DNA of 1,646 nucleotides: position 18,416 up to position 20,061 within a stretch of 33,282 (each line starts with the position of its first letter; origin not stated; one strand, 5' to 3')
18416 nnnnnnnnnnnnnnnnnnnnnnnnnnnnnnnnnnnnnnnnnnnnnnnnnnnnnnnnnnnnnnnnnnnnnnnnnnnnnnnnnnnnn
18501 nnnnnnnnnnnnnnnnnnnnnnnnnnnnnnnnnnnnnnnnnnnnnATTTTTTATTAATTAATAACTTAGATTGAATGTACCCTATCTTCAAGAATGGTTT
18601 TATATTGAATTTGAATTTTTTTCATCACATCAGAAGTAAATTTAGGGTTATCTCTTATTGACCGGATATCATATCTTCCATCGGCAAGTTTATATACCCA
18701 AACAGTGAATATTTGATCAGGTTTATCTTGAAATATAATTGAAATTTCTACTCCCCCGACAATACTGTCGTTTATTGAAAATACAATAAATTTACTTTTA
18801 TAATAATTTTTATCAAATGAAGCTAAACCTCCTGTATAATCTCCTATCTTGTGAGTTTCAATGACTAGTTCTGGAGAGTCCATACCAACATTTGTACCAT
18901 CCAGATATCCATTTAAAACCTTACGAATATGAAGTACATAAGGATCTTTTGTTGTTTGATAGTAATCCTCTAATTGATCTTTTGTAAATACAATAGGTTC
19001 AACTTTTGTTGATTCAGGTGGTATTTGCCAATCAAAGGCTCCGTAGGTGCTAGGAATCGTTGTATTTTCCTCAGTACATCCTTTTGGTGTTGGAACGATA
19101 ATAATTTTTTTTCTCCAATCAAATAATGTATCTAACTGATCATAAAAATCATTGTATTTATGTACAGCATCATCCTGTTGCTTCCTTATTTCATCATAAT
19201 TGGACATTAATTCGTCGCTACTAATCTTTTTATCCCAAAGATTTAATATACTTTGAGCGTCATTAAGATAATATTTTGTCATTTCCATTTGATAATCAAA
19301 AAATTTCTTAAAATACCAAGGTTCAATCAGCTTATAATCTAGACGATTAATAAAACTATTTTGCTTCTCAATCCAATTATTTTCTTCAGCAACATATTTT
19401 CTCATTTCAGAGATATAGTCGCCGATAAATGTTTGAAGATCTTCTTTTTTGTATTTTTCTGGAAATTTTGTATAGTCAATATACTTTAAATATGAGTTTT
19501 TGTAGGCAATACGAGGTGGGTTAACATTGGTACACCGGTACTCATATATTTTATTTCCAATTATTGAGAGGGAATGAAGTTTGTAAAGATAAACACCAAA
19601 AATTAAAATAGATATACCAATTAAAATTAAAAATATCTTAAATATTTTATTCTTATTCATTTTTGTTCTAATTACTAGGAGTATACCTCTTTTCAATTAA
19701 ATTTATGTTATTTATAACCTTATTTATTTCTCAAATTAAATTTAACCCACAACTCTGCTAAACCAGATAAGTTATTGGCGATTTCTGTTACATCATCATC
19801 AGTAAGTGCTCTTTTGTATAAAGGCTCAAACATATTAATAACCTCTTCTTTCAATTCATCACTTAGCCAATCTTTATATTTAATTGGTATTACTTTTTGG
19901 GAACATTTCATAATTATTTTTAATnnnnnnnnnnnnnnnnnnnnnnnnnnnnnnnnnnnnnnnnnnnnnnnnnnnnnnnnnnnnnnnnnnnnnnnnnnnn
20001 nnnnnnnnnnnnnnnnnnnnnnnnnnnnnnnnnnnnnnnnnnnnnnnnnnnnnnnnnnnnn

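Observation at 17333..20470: Five-gene operon of unrecognisable proteins directly downstream of, and co-directional with, two restriction genes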

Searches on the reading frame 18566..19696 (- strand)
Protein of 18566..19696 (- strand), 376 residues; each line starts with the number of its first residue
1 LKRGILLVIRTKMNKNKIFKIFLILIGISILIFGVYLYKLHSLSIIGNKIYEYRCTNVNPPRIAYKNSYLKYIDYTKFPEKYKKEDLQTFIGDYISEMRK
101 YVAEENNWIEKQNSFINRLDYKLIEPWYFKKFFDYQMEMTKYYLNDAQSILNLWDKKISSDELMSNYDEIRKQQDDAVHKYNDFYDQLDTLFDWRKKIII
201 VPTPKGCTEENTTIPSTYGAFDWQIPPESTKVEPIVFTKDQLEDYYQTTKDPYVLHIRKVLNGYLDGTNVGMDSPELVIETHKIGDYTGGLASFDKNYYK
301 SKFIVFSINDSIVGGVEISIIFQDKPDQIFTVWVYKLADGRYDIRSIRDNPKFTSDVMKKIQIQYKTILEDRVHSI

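Call 5: search_protein_families(library=pfam, proteins=[window:18566-19696:-], max_evalue=1)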
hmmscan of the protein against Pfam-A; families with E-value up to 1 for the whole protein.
window:18566-19696:- (376 aa): 2 families
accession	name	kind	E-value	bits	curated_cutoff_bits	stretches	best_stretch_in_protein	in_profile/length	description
PF21264.3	DYNC2H1_AAA_dom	-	0.055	14.1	27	0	273-308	38-73/96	Cytoplasmic dynein 2 heavy chain 1, AAA+ ATPase domain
PF08442.15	ATP-grasp_2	-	0.18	11.9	29.5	1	311-364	125-179/202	ATP-grasp domain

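Call 6: search_protein_families(library=padloc, proteins=[window:18566-19696:-], max_evalue=1)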
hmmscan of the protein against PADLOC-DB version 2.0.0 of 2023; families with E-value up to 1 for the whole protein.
window:18566-19696:- (376 aa): 0 families

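Call 7: search_protein_families(library=phrogs, proteins=[window:18566-19696:-], max_evalue=0.1)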
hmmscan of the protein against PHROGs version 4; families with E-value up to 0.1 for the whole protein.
window:18566-19696:- (376 aa): 1 family
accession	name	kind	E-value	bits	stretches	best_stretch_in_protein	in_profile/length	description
phrog_6464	-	unknown function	0.027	15.2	1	102-157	18-73/136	-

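Call 8: search_protein_families(library=ncbifam, proteins=[window:18566-19696:-], max_evalue=1)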
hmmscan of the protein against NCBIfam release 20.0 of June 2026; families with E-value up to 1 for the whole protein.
window:18566-19696:- (376 aa): 2 families
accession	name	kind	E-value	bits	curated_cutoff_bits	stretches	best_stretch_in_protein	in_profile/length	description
NF009804.0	PRK13288.1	equivalog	0.013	15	218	1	159-204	61-107/215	pyrophosphatase PpaX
TIGR01016.1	sucCoAbeta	subfamily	0.074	12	375.55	1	310-362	125-178/386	succinate-CoA ligase subunit beta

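Call 11: find_homologous_proteins(query=window:18566-19696:-, max_evalue=0.001)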
Query window:18566-19696:- (376 aa): 28 proteins with E <= 0.001 among 2625 candidates.
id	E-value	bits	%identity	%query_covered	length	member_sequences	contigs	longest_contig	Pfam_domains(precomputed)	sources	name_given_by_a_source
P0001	1.0e-243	826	100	97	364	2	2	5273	-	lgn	-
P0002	6.5e-59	218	46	55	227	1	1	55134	-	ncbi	-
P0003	1.5e-55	207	47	55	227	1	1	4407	-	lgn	-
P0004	1.9e-55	207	45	58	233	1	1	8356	-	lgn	-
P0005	6.6e-55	205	47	55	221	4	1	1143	-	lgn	-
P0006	2.5e-51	193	45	55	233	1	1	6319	-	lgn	-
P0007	5.7e-51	192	43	57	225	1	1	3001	-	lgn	-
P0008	6.3e-51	192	46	54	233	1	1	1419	-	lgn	-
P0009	5.3e-50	189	43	58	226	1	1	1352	-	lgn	-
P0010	7.7e-45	172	41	56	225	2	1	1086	-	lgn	-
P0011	2.0e-44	170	54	39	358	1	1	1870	-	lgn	-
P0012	3.1e-44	170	42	56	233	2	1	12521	-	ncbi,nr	ncbi:MAG: hypothetical protein N2593_01860 [Patescibacteria group bacterium]|nr:hypothetical protein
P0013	1.2e-39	155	50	36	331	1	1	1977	-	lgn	-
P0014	2.3e-39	154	54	40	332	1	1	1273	-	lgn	-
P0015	7.5e-39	152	51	37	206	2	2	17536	-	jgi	-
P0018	2.3e-34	137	46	39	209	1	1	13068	-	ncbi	-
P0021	3.6e-33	133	46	40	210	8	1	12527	-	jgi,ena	-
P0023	2.8e-31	127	45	39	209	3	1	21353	-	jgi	jgi:hypothetical protein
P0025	5.5e-26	110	42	40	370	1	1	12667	-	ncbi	-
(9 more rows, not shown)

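Call 17: find_encoding_contigs(protein=P0002, flank=10000, max_places=4)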
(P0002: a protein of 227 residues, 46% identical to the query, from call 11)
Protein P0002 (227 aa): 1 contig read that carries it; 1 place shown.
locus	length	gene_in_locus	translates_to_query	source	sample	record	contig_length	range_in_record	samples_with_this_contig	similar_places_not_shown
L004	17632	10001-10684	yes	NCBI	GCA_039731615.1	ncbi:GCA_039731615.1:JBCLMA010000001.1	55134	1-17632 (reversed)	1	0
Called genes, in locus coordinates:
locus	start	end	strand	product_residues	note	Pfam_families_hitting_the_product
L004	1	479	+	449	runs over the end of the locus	PF00041:fn3 (weak), PF16656:Pur_ac_phosph_N, PF19077:Big_13 (weak)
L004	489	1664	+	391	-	-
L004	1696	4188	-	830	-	PF02366:PMT, PF13231:PMT_2 (weak), PF16192:PMT_4TMC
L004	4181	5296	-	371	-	PF03816:LytR_cpsA_psr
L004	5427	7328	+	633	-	PF00580:UvrD-helicase, PF13245:AAA_19, PF01443:Viral_helicase1 (faint), PF13361:UvrD_C, PF13538:UvrD_C_2 (weak)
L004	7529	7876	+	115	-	PF03819:MazG (faint), PF12643:MazG-like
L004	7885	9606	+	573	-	PF01541:GIY-YIG (weak), PF04851:ResIII (weak), PF09848:SLFN-g3_helicase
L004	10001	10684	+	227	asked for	-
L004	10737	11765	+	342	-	PF02388:FemAB, PF13480:Acetyltransf_6, PF02388:FemAB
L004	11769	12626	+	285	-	PF13480:Acetyltransf_6 (faint), PF02388:FemAB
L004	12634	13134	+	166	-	PF02517:Rce1-like (weak)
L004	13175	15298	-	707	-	PF13361:UvrD_C, PF13538:UvrD_C_2 (faint), PF12705:PDDEXK_1, PF10926:DUF2800 (weak)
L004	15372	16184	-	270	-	PF00580:UvrD-helicase, PF13604:AAA_30 (faint), PF13245:AAA_19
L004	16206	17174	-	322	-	PF02646:RmuC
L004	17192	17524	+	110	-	-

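Call 18: find_encoding_contigs(protein=P0012, flank=10000, max_places=4)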
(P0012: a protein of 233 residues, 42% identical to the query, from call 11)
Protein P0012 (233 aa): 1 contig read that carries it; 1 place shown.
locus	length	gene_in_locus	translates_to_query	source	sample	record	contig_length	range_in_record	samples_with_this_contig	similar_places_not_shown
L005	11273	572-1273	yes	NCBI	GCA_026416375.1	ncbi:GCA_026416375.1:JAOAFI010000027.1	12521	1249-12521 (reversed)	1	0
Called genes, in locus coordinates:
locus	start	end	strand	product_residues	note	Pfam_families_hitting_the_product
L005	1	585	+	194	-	PF12705:PDDEXK_1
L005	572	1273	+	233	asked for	-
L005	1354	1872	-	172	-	-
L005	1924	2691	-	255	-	PF00753:Lactamase_B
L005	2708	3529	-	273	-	-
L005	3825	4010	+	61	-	-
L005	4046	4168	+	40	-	-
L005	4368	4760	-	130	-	-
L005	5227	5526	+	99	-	PF02686:GatC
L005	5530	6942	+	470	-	PF01425:Amidase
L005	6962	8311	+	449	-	PF02934:GatB_N, PF02637:GatB_Yqey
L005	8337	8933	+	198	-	PF00800:PDT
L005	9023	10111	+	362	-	PF23459:S1_RRP5 (faint), PF00575:S1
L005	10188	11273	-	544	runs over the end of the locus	PF03717:PBP_dimer, PF00905:Transpeptidase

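Call 19: find_encoding_contigs(protein=P0023, flank=8000, max_places=3)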
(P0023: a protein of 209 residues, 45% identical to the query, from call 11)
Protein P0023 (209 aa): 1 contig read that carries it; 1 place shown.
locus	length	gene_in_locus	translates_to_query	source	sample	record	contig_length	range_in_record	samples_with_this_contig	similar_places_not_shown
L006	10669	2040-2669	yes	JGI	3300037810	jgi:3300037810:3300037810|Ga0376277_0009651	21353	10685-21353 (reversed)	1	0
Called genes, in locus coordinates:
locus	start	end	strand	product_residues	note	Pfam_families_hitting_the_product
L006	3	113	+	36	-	?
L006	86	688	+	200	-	-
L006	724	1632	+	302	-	-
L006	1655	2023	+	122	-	-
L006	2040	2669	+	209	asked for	-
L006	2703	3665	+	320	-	-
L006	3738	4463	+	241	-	PF09509:Hypoth_Ymh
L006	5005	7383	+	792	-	PF00270:DEAD, PF04851:ResIII, PF18766:SWI2_SNF2, PF00271:Helicase_C, PF08463:EcoEI_R_C (weak)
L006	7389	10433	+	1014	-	PF02384:N6_Mtase, PF07669:Eco57I, PF01420:Methylase_S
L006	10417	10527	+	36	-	-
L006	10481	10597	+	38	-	-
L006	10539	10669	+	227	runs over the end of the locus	-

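Call 20: find_encoding_contigs(protein=P0015, flank=8000, max_places=3)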
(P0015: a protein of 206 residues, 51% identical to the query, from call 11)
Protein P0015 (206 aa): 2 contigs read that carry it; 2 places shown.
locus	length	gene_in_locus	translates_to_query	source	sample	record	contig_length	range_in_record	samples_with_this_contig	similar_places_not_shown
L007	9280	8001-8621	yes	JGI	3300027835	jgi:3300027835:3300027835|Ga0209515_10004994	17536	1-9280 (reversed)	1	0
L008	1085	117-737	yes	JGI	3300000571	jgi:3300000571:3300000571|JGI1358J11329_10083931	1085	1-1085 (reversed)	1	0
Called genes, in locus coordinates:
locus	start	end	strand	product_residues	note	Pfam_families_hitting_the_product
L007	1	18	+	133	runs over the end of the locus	-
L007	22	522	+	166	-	PF08937:ThsB_TIR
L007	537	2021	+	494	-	PF11074:DUF2779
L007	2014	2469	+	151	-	-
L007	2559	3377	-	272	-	-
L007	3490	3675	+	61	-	-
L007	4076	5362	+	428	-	-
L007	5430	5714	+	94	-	-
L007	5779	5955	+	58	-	-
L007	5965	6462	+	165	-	-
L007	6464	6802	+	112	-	-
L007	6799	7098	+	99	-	-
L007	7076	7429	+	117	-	-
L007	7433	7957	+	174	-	-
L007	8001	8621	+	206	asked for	-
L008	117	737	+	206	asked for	-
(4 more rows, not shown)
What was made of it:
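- g3-module homologues lie beside Type I R-M, ThsB_TIR and SLFN-helicase genes (calls 17, 19, 20).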

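Call 21: find_encoding_contigs(protein=P0018, flank=8000, max_places=3)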
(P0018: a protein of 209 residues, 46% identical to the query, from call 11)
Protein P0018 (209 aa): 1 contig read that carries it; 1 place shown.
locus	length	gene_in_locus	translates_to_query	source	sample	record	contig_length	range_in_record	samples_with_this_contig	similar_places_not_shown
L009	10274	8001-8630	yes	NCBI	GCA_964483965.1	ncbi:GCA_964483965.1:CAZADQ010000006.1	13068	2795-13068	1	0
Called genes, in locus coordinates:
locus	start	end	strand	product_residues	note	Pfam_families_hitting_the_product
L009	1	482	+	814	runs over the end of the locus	PF00690:Cation_ATPase_N, PF00122:E1-E2_ATPase, PF00702:Hydrolase, PF13246:Cation_ATPase, PF08282:Hydrolase_3 (weak), PF00689:Cation_ATPase_C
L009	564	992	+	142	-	-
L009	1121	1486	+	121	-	PF01464:SLT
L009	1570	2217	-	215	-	-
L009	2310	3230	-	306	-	PF27870:T1-F (faint), PF00413:Peptidase_M10 (weak)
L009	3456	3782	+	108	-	-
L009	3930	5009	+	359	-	-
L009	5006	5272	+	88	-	-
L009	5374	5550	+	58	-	-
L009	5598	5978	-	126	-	PF13248:Zn_ribbon_3 (faint)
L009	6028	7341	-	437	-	-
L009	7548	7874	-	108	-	-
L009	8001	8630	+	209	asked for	-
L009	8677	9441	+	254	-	-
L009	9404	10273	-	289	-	?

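Call 53: predict_structure(alignment_id=A2)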
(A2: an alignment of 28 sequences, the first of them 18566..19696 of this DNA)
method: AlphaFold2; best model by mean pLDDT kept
length: 376 residues; sequences in the alignment: 28
mean_pLDDT: 91.7   pTM: 0.63
mean pLDDT of the five models: 91.7, 90.8, 90.7, 90.4, 88.6
residues with pLDDT >= 90: 308; 70-90: 46; 50-70: 14; < 50: 8
segments of 3 or more residues with pLDDT < 50: 224-230
pLDDT, mean of each block of 10 residues (from residue 1): 54 84 98 97 96 98 97 93 97 98 98 96 93 95 95 97 89 90 91 92 95 85 51 87 93 97 98 96 94 97 95 94 96 97 96 88 92 84
secondary structure, 60 per line:
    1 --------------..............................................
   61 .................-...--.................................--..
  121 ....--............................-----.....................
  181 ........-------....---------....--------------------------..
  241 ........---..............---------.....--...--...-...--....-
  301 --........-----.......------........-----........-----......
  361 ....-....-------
elements in order: H15-77 H84-116 H119-124 H127-154 H160-188 H196-199 H209-212 H239-248 H252-265 H275-279 E282-284 E287-289 H296-299 E303-310 E316-322 E329-336 E342-349 H355-364 H366-369
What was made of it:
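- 18566..19696 (-): g3, 376 aa (364 aa from Met13). It consists of a TM helix running into a long four-helix-bundle ectodomain (N module, ~15-200), a flexible linker (~224-230) and an alpha/beta ectodomain (C module, ~236-376). AF2 model: pLDDT 91.7, pTM 0.63 (call 53).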

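Call 55: fold_search(model_id=the predicted structure, library=pdb)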
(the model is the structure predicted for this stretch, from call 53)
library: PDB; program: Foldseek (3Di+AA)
matches with E <= 10: 285; with E <= 0.001: 0
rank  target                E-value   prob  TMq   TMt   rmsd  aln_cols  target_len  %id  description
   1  8b6l_O                2.2e-01  0.84  0.19  0.14  12.8       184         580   14  Subtomogram average of the human Sec61-TRAP-OSTA-translocon (released 2022-12-07)
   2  6pny                  2.8e-01  0.57  0.12  0.31  11.8       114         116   14  X-ray Structure of Flpp3 (released 2020-02-26)
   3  2q13                  4.4e-01  0.16  0.17  0.18  35.6       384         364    9  Crystal structure of BAR-PH domain of APPL1 (released 2007-08-14)
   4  7jh6_A                4.6e-01  0.82  0.25  0.45   7.6       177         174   13  De novo designed two-domain di-Zn(II) and porphyrin-binding protein (released 2020-12-09)
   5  6dgu_B                5.3e-01  0.08  0.09  0.10  18.2       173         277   11  PER-2 class A extended-spectrum beta-lactamase crystal structure at 2.69 Angstrom resolution (released 2019-05-22)
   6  1z94_A                5.6e-01  0.13  0.10  0.21  15.5       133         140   15  X-Ray Crystal Structure of Protein CV1439 from Chromobacterium violaceum. Northeast Structural Genomics Consortium Tar (released 2005-05-10)
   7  7lbm_n                6.1e-01  0.10  0.11  0.13  25.9       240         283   10  Structure of the human Mediator-bound transcription pre-initiation complex (released 2021-03-24)
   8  6s37_A                7.5e-01  0.80  0.24  0.48   6.1       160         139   12  Ligand binding domain of the P. putida receptor PcaY_PP in complex with salicylic acid (released 2020-10-21)
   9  2z0o                  7.8e-01  0.11  0.17  0.18  36.0       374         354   12  Crystal structure of APPL1-BAR-PH domain (released 2008-05-13)
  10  4i8o_A                8.6e-01  0.44  0.10  0.11   9.1        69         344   14  Crystal structure of the toxin RnlA from Escherichia coli (released 2013-10-23)
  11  3df6_B                8.6e-01  0.20  0.12  0.33  11.8       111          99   15  The thermo- and acido-stable ORF-99 from the archaeal virus AFV1 (released 2009-06-16)
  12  3rqf_D                9.5e-01  0.38  0.17  0.28  20.1       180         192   13  Cerebral cavernous malformation 3 (CCM3) in complex with paxillin LD2 (released 2011-06-01)
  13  9van_D                1.0e+00  0.08  0.17  0.16  23.2       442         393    6  Cryo-EM structure of human full length KICSTOR complex (state 2) (released 2025-11-12)
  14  3cax                  1.1e+00  0.12  0.20  0.21  23.4       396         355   11  Crystal structure of uncharacterized protein PF0695 (released 2008-03-18)
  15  5c5b_D                1.1e+00  0.09  0.17  0.17  37.5       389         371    9  Crystal Structure of Human APPL BAR-PH Heterodimer (released 2016-06-22)
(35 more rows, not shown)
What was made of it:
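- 18566..19696 (-): Foldseek against PDB gives nothing significant; the best partial resemblance is to chemoreceptor 4HB ligand-binding domains, TMt 0.46-0.48, E >= 0.75 (call 55).
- Closest known: Four-helix-bundle. Same: There is a weak structural resemblance: Foldseek probability 0.7-0.8, TMt 0.46-0.48 (call 55).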

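Call 60: search_solved_structures(query=A2, max_evalue=1)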
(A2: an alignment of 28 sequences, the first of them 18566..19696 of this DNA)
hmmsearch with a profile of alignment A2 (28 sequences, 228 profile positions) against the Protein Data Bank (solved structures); distinct sequences matched with E-value up to 1: 2.
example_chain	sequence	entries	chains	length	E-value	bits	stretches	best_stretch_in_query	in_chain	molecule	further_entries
6tmg_b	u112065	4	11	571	0.12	15.2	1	46-154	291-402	subunit b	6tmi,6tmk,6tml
3gfo_A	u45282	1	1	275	0.12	15.2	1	169-192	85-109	Cobalt import ATP-binding protein cbiO 1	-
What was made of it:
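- Closest known: Four-helix-bundle. Different: There is no sequence similarity (calls 5, 60).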

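Call 92: find_encoding_contigs(protein=P0021, flank=7000, max_places=2)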
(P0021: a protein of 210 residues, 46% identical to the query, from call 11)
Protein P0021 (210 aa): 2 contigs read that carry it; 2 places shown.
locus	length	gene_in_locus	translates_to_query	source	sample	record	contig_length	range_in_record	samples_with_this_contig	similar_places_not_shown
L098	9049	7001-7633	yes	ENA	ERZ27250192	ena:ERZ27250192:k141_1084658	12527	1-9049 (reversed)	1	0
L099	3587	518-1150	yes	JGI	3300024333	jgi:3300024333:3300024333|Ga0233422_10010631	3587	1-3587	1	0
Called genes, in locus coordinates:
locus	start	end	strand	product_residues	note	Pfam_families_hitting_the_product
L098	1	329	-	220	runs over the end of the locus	PF01746:tRNA_m1G_MT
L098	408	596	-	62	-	-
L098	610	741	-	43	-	-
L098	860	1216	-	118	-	-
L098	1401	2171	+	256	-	-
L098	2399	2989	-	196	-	-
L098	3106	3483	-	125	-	-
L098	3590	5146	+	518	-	PF01726:LexA_DNA_bind, PF00717:Peptidase_S24, PF02086:MethyltransfD12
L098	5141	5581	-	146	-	-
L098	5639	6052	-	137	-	PF01609:DDE_Tnp_1, PF13586:DDE_Tnp_1_2 (weak)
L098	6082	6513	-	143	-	PF13340:DUF4096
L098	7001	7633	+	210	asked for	-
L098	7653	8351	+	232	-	-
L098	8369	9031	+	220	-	-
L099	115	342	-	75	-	-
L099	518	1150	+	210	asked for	-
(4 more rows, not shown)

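Call 93: find_encoding_contigs(protein=P0025, flank=7000, max_places=2)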
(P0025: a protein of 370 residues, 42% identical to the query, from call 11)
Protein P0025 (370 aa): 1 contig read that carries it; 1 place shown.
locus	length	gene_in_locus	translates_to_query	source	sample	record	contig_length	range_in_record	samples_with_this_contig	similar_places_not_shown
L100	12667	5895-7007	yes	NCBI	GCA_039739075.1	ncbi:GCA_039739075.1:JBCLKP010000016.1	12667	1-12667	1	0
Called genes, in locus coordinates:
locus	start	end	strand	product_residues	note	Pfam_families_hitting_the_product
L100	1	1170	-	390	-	?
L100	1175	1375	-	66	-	PF13560:HTH_31, PF12844:HTH_19, PF01381:HTH_3, PF13443:HTH_26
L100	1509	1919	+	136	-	PF03592:Terminase_2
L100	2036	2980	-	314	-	PF03747:ADP_ribosyl_GH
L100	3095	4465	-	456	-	PF13739:PdaC (weak), PF11738:DUF3298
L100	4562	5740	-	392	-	-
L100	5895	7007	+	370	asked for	-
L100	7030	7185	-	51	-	PF01381:HTH_3 (weak)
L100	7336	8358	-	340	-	PF13310:Virulence_RhuM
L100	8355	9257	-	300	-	PF02661:Fic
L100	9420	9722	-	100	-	-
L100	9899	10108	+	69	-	PF18929:DUF5678 (weak)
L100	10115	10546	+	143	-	-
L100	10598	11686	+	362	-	PF01926:MMR_HSR1, PF02421:FeoB_N (weak), PF06071:YchF-GTPase_C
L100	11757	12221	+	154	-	PF01250:Ribosomal_S6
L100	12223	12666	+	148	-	?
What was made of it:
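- These neighbours are a SLFN-helicase/GIY-YIG gene, PDDEXK, Type I R-M, ThsB_TIR, Fic and RhuM (calls 17-20, 92, 93).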

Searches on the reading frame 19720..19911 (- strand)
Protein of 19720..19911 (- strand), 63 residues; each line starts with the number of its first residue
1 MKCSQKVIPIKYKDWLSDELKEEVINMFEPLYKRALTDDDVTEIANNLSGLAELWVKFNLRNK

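Call 5: search_protein_families(library=pfam, proteins=[window:19720-19911:-], max_evalue=1)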
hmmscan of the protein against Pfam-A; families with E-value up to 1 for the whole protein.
window:19720-19911:- (63 aa): 1 family
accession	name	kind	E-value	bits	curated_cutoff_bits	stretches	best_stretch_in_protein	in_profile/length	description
PF16524.11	RisS_PPD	-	0.088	13.6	27.5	1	6-61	41-94/107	Periplasmic domain of Sensor histidine kinase RisS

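Call 6: search_protein_families(library=padloc, proteins=[window:19720-19911:-], max_evalue=1)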
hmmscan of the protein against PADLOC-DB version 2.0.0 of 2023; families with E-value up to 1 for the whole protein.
window:19720-19911:- (63 aa): 0 families

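Call 7: search_protein_families(library=phrogs, proteins=[window:19720-19911:-], max_evalue=0.1)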
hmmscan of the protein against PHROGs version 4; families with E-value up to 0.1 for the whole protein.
window:19720-19911:- (63 aa): 0 families

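Call 8: search_protein_families(library=ncbifam, proteins=[window:19720-19911:-], max_evalue=1)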
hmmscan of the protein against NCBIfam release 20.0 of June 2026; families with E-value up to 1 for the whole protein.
window:19720-19911:- (63 aa): 2 families
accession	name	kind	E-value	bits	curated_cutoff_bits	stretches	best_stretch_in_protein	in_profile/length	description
TIGR02446.1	FadI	equivalog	0.024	13.7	711.55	1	13-59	209-255/430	acetyl-CoA C-acyltransferase FadI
NF006516.0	PRK08963.1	equivalog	0.12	11.1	560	1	13-58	215-260/436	acetyl-CoA C-acyltransferase FadI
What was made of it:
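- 19720..19911 (-): g2, 63 aa, a small soluble protein (pI 5.3). Its first ~4 codons lie in the recombination junction. No family hit (calls 5-8).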
